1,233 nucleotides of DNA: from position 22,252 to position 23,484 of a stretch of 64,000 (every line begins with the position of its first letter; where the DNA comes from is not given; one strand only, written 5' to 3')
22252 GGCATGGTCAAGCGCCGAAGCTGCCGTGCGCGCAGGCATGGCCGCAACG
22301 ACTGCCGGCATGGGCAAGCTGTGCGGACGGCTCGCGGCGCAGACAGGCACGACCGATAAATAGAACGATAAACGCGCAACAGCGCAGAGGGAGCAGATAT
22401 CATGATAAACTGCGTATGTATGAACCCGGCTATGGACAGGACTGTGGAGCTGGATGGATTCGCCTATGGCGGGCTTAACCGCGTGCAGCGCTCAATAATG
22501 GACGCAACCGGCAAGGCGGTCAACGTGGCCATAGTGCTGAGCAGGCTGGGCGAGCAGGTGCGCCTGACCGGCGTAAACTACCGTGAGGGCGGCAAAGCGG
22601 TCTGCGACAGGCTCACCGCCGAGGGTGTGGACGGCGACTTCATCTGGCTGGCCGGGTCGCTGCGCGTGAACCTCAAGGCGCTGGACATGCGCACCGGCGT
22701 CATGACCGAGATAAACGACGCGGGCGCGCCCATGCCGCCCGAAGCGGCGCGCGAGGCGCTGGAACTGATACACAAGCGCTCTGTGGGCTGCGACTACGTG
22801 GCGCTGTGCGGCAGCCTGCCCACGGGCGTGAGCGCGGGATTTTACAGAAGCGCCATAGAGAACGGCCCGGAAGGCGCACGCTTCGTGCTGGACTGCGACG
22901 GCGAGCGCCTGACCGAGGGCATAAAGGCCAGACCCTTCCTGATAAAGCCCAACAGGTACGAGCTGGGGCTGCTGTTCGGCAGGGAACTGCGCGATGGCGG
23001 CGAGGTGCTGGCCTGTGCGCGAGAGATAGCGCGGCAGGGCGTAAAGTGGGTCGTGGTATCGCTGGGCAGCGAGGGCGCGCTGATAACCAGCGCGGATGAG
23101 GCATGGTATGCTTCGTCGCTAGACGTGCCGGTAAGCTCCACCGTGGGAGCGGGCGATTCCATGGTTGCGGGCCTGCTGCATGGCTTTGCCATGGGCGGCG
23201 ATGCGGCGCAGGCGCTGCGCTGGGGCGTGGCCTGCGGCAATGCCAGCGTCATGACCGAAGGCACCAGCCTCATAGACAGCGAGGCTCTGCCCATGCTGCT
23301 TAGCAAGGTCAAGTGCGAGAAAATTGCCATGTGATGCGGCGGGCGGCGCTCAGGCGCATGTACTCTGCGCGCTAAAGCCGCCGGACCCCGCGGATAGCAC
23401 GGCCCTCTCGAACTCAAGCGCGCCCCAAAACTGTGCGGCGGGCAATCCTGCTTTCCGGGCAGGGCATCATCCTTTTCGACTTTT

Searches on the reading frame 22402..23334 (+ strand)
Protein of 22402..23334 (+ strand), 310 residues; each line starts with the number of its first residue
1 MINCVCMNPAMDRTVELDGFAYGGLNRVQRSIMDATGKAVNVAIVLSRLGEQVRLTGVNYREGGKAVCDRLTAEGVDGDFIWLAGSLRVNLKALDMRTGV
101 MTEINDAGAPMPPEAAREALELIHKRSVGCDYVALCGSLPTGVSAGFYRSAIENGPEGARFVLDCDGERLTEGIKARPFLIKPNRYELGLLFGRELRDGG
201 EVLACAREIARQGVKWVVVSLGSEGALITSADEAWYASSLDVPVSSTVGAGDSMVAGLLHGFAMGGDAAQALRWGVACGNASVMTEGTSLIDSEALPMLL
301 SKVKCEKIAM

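Call 19: search_protein_families(library=pfam, proteins=[window:22402-23334:+], max_evalue=0.001)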
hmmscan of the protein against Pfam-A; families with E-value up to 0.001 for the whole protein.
window:22402-23334:+ (310 aa): 2 families
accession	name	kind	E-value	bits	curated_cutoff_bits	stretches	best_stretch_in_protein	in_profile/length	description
PF00294.29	PfkB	-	5.1e-37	128.3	25.8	1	10-290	6-297/302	pfkB family carbohydrate kinase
PF08543.17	Phos_pyr_kin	-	0.0003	20.7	27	1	172-275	114-224/246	Phosphomethylpyrimidine kinase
